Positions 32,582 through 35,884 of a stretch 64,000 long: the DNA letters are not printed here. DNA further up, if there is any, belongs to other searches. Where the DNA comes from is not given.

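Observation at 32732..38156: Low-GC island: 4-TM KAP-like P-loop NTPase, divergent FN3 protein and PD-(D/E)XK nuclease, a candidate uncharacterised defence locus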

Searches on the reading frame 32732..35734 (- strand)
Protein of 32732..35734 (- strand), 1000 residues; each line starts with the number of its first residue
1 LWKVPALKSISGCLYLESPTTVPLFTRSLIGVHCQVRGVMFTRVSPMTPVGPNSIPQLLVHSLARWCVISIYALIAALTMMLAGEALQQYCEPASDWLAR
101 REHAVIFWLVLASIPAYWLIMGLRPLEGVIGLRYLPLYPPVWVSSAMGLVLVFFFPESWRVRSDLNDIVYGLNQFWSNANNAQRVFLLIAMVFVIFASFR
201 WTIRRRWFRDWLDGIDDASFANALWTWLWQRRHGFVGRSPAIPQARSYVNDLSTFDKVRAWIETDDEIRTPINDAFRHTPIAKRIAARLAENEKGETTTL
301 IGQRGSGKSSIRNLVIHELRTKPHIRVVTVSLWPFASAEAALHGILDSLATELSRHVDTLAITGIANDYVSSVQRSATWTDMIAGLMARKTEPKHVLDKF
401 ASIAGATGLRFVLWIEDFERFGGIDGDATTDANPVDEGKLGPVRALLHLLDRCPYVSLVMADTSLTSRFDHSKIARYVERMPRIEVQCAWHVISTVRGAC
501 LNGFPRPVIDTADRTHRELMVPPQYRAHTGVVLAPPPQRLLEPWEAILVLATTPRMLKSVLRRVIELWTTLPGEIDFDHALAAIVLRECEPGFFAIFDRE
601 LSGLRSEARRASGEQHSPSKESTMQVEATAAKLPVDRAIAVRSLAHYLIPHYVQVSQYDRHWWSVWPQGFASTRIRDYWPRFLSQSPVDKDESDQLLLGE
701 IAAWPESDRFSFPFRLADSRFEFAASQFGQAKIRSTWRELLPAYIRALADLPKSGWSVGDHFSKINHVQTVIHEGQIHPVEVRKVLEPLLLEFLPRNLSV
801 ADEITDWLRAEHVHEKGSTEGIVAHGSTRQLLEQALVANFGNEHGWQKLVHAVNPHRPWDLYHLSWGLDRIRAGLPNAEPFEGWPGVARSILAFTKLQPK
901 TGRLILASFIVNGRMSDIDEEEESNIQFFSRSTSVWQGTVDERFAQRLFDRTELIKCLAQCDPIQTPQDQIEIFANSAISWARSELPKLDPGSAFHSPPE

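Call 3: search_protein_families(library=pfam, proteins=[window:32732-35734:-], max_evalue=0.1)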
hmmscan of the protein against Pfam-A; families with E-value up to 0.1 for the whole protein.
window:32732-35734:- (1000 aa): 8 families
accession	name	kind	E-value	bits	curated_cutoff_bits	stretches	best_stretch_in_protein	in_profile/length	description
PF07693.20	KAP_NTPase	-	1.8e-08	34.5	20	1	280-387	3-113/293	KAP family P-loop domain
PF13191.12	AAA_16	-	0.00022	22.2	32.6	1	294-434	24-143/167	AAA ATPase domain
PF24883.2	NPHP3_N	-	0.0012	19.5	24.8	1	295-396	22-126/164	Nephrocystin 3, N-terminal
PF13401.12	AAA_22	-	0.0013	19.5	27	1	298-372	8-65/130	AAA domain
PF00005.33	ABC_tran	-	0.035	15.2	25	1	293-320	9-36/137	ABC transporter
PF03193.22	RsgA_GTPase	-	0.035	14.4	30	1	286-320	97-131/174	RsgA GTPase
PF05673.19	DUF815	-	0.043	13.4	23.8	1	287-331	45-88/249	Protein of unknown function (DUF815)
PF00931.28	NB-ARC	-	0.076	12.7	23.5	0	283-358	6-79/248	NB-ARC domain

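Call 4: search_protein_families(library=padloc, proteins=[window:32732-35734:-], max_evalue=0.1)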
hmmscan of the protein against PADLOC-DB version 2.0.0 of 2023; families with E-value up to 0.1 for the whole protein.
window:32732-35734:- (1000 aa): 5 families
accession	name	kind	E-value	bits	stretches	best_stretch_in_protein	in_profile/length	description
PDLC02361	PifA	-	3.3e-11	40.5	1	262-377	5-114/720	PifA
PDLC02209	QatA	-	0.00028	17.6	1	274-379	11-114/646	-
PDLC02852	DpdE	-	0.016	11.1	1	261-320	311-368/905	DpdE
PDLC02781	SspC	-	0.029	10.1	1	281-317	28-64/1104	SspC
PDLC04140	mad8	-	0.058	10.9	1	293-372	25-92/314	mads_8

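Call 5: search_protein_families(library=ncbifam, proteins=[window:32732-35734:-], max_evalue=0.1)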
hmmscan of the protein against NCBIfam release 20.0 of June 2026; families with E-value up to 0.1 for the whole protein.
window:32732-35734:- (1000 aa): 2 families
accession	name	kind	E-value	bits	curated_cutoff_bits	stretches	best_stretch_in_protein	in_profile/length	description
NF041923.1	QatA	equivalog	0.00016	20.5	600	1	274-360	11-98/628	Qat anti-phage system ATPase QatA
NF053860.1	DS41_1_antiphage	equivalog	0.013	14.5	370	1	292-340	36-83/448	anti-phage protein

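Call 6: find_homologous_proteins(query=window:32732-35617:-)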
Query window:32732-35617:- (961 aa): 28 proteins with E <= 0.001 among 8000 candidates.
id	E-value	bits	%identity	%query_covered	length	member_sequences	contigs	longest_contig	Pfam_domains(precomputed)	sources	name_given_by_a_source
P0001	0.0e+0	2160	100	97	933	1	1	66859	PF07693.21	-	-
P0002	2.1e-124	435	33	96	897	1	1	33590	PF07693.21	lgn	-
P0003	6.0e-112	394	32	87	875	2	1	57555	-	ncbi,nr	ncbi:MAG: hypothetical protein DCC63_14740 [Nitrospira sp.]|nr:MAG: hypothetical protein DCC63_14740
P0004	1.8e-107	379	30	96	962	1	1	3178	PF07693.21,PF13191.13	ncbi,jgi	jgi:hypothetical protein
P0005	3.7e-106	374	33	76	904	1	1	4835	-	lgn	-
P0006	3.9e-103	364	30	98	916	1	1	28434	-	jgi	jgi:hypothetical protein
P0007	3.0e-100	355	30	93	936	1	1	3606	PF07693.21,PF13191.13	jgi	-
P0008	7.3e-97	344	31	87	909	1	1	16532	PF13401.13,PF13191.13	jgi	jgi:hypothetical protein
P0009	1.1e-95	340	29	93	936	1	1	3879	PF07693.21,PF13191.13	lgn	-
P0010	8.8e-92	327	29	95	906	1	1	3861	PF13401.13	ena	-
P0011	7.5e-89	317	29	94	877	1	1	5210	PF07693.21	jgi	jgi:hypothetical protein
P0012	1.3e-88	316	31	79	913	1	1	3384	PF07693.21,PF13401.13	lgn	-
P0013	9.8e-86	307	33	81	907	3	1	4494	PF07693.21,PF13401.13,PF13191.13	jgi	jgi:hypothetical protein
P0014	1.4e-85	306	31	75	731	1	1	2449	PF07693.21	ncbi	-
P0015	2.9e-81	292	30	83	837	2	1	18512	PF07693.21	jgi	jgi:hypothetical protein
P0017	2.2e-78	283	30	86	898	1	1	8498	PF07693.21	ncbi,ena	-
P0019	1.1e-70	257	27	97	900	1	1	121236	PF07693.21,PF13191.13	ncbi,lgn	-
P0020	1.4e-70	257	28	87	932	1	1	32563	PF07693.21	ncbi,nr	ncbi:hypothetical protein HUW63_23660 [Myxococcus sp. AM001]|nr:hypothetical protein [Myxococcus sp.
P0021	2.4e-64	236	32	61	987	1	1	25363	PF07693.21,PF13401.13,PF13191.13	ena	-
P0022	2.9e-61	226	29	78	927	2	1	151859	PF07693.21,PF13191.13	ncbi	ncbi:MAG: P-loop NTPase fold protein [Phycisphaerales bacterium]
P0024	1.2e-58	217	27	73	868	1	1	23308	PF07693.21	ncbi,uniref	ncbi:P-loop NTPase fold protein [Corallococcus sp. 4LFB]|uniref:P-loop NTPase fold protein n=1 Tax=C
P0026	1.6e-55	207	31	51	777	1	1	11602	PF07693.21,PF13401.13,PF13191.13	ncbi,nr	ncbi:MAG TPA: P-loop NTPase fold protein, partial [Phycisphaerales bacterium]|nr:P-loop NTPase fold 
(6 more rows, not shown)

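Call 7: find_encoding_contigs(protein=P0002, flank=8000, max_places=2)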
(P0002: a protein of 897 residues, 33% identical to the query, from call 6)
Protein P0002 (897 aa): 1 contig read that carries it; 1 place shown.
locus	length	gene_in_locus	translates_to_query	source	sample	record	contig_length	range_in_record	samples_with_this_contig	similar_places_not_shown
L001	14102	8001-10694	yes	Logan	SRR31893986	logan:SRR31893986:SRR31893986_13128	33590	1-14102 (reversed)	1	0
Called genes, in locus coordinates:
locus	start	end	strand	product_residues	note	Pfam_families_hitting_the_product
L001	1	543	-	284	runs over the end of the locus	-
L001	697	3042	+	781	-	PF04313:HSDR_N (faint), PF00270:DEAD, PF04851:ResIII, PF18766:SWI2_SNF2, PF00271:Helicase_C (faint), PF08463:EcoEI_R_C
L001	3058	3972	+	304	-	-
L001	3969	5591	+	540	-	PF12161:HsdM_N (weak), PF02384:N6_Mtase, PF01170:UPF0020 (weak), PF07669:Eco57I (faint)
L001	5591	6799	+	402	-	PF01420:Methylase_S (faint)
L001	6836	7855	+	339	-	PF28530:DUF8426, PF04471:Mrr_cat, PF22722:NA-iREase1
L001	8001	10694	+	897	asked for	PF07693:KAP_NTPase (weak)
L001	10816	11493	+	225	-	-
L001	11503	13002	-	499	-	PF00589:Phage_integrase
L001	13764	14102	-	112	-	?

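Call 8: find_encoding_contigs(protein=P0003, flank=8000, max_places=2)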
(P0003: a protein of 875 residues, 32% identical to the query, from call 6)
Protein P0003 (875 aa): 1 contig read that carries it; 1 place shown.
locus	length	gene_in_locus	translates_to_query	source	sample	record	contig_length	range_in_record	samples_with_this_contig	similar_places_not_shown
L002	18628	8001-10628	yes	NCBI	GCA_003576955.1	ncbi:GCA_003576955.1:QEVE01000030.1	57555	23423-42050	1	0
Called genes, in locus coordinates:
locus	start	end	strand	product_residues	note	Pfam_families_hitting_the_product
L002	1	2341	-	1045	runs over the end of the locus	-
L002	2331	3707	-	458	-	-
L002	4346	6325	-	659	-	PF01555:N6_N4_Mtase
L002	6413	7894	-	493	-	PF01555:N6_N4_Mtase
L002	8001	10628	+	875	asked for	-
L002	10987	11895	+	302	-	PF18998:Flg_new_2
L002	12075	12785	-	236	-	-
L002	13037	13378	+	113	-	-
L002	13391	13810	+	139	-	-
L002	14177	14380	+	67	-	-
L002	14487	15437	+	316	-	-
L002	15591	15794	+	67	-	-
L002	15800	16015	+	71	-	-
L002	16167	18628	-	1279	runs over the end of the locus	PF00069:Pkinase, PF07714:PK_Tyr_Ser-Thr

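Call 9: find_encoding_contigs(protein=P0006, flank=8000, max_places=2)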
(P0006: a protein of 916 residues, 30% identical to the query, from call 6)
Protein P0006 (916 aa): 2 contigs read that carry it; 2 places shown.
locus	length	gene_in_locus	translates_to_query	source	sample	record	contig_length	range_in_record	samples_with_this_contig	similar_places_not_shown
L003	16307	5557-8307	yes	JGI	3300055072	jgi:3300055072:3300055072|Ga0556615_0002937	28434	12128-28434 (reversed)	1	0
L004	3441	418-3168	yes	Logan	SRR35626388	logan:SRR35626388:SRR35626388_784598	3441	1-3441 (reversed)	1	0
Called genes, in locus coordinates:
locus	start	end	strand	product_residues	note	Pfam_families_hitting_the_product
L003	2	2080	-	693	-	?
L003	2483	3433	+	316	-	-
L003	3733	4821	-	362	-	PF00058:Ldl_recept_b (faint)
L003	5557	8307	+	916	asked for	-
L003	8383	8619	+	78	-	-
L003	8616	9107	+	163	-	PF11149:DUF2924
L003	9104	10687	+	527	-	PF00239:Resolvase, PF07508:Recombinase, PF13408:Zn_ribbon_recom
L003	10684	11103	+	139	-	-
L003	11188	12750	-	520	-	PF01555:N6_N4_Mtase (weak), PF01170:UPF0020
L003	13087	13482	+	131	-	PF25209:Phage_capsid_4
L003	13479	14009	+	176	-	PF07463:NUMOD4, PF13392:HNH_3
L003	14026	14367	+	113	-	PF09956:Phage_cement_2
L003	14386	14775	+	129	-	PF25138:Phage_H_T_join_3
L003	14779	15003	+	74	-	-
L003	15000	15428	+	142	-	-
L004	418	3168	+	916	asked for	-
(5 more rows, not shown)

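Call 10: find_encoding_contigs(protein=P0019, flank=8000, max_places=2)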
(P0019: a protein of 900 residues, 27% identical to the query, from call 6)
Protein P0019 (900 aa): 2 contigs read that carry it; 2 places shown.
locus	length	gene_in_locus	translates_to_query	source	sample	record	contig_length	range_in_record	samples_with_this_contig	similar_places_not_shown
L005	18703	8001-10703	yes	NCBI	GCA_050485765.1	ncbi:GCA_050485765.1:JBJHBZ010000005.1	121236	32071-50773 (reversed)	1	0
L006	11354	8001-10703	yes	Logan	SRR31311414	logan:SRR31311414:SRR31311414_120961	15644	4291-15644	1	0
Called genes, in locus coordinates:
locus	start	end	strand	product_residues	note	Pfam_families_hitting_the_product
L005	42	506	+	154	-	-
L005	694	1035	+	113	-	PF06803:DUF1232 (weak)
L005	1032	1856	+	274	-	PF02195:ParB_N, PF17762:HTH_ParB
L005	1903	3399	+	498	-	-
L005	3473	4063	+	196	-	-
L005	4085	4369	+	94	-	-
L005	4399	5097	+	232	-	PF00226:DnaJ (weak)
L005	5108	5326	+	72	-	-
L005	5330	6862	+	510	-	PF00239:Resolvase, PF07508:Recombinase, PF13408:Zn_ribbon_recom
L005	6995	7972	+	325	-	PF02486:Rep_trans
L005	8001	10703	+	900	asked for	PF07693:KAP_NTPase (weak), PF13191:AAA_16 (weak)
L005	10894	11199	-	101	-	PF05016:ParE_toxin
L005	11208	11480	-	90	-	PF03693:ParD_antitoxin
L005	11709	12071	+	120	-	PF01402:RHH_1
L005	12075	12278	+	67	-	PF12728:HTH_17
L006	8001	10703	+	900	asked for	PF07693:KAP_NTPase (weak), PF13191:AAA_16 (weak)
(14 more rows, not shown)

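Call 11: find_encoding_contigs(protein=P0022, flank=8000, max_places=2)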
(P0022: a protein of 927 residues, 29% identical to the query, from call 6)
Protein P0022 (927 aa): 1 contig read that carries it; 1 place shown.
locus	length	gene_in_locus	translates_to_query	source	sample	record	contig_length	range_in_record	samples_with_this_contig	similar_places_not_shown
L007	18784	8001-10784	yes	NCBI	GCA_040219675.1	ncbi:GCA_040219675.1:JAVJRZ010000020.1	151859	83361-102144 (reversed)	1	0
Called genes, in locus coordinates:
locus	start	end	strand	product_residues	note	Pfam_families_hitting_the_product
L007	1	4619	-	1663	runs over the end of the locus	PF18991:DUF5724, PF13569:DUF4132, PF24879:DUF7737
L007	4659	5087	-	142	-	-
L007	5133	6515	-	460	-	-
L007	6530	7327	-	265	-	-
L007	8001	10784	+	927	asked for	PF07693:KAP_NTPase (weak), PF13191:AAA_16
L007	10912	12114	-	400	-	PF00144:Beta-lactamase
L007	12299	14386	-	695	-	-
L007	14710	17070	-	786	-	-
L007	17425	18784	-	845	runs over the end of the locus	PF12768:Rax2 (faint), PF19565:DUF6087 (faint)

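Call 12: find_encoding_contigs(protein=P0020, flank=8000, max_places=2)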
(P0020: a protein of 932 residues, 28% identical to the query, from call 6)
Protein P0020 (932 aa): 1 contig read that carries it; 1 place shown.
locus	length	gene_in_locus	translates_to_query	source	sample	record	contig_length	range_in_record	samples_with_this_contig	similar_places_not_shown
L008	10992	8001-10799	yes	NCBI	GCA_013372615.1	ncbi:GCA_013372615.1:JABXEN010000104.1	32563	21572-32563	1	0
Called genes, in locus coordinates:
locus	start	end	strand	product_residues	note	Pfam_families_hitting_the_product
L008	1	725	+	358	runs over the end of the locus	PF20004:fvmX6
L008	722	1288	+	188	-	PF20003:fvmX5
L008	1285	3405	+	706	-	PF00004:AAA, PF01434:Peptidase_M41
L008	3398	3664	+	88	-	PF20002:fvmX3-analog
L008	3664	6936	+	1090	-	PF20005:fvmX7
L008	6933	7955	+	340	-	PF20030:bpMoxR, PF07728:AAA_5, PF17868:AAA_lid_8 (weak)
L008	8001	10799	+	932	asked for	PF07693:KAP_NTPase (weak)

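Call 30: find_related_loci(query=A1, collection=genome_contigs, flank=10000)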
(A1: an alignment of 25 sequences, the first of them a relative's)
Query A1 (933 aa) in genome_contigs; peptide patterns used: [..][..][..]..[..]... (x = any residue, [..] = any of these).
264 stretches matched a pattern; 29 encode a relative of the query (tblastn E <= 1e-3); 29 distinct loci.
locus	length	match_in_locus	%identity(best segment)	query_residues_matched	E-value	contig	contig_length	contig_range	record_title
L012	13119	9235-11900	30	5-918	2e-94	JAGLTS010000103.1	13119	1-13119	MAG: Phycisphaerales bacterium isolate RS_11_12 ZL20.bin.12.fa_103, whole genome shotgun sequence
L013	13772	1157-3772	30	5-896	2e-91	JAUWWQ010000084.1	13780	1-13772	MAG: Planctomycetota bacterium isolate CSMAG_2662 CSMAG_2662_k127_801970_length_13780_cov_22.9172, whole genome shotgun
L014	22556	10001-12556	29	42-922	2e-91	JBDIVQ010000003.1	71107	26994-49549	MAG: Phycisphaerae bacterium isolate Bin_17 NODE_237_length_71107_cov_22.845393, whole genome shotgun sequence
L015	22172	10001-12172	30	186-911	1e-87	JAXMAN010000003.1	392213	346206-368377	MAG: Phycisphaerales bacterium isolate STL-PLA11 C1.51.fa-3, whole genome shotgun sequence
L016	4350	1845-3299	37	171-651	8e-85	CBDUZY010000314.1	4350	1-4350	MAG TPA_asm: uncultured bacterium isolate SRR22302364_concoct_124 genome assembly, contig: ERZ25073603.19138, whole geno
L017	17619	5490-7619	30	173-902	2e-77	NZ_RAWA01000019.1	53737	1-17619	Corallococcus sp. CA053C NODE_19_53737_cov_24.7545, whole genome shotgun sequence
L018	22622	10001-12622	27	1-916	1e-76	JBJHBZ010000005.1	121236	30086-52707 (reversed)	MAG: Phycisphaerales bacterium isolate SF2967_J5348.metabat2_refined.065 NODE_181_length_121236_cov_2.217779, whole geno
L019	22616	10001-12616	28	8-904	2e-93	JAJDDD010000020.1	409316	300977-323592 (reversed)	MAG: Phycisphaerales bacterium isolate OFTM373 OFTM373_19, whole genome shotgun sequence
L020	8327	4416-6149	31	189-754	1e-70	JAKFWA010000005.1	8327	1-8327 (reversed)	MAG: Planctomycetaceae bacterium isolate D4_Bin_5 D4_0002712, whole genome shotgun sequence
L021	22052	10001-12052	30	159-832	1e-70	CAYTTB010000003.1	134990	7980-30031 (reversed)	MAG TPA_asm: uncultured Thermoanaerobaculia bacterium isolate SRP216583_co2_235 genome assembly, contig: NODE_24_length_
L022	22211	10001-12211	29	63-832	6e-70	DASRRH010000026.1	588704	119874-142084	MAG TPA_asm: Planctomycetota bacterium isolate SMAG_U4581 k141_2221179, whole genome shotgun sequence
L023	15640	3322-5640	27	30-845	2e-69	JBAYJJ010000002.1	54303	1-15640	MAG: Patescibacteria group bacterium isolate SO_2016_GW1_53 scaffold01200_OW334_2016, whole genome shotgun sequence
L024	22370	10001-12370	27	64-893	9e-69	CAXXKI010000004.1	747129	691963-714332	MAG: Phycisphaerae bacterium isolate bd3be242-9aa2-4165-bc29-2748e4656e29 genome assembly, contig: contig_4, whole genom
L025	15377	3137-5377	28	41-824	7e-67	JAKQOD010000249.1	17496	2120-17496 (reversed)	MAG: Deltaproteobacteria bacterium isolate USDV_metabat.77_sub k141_156580, whole genome shotgun sequence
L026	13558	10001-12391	29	2-845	5e-65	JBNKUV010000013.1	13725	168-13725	MAG: Polyangiaceae bacterium isolate A1A2.bin.35.orig k141_2947789, whole genome shotgun sequence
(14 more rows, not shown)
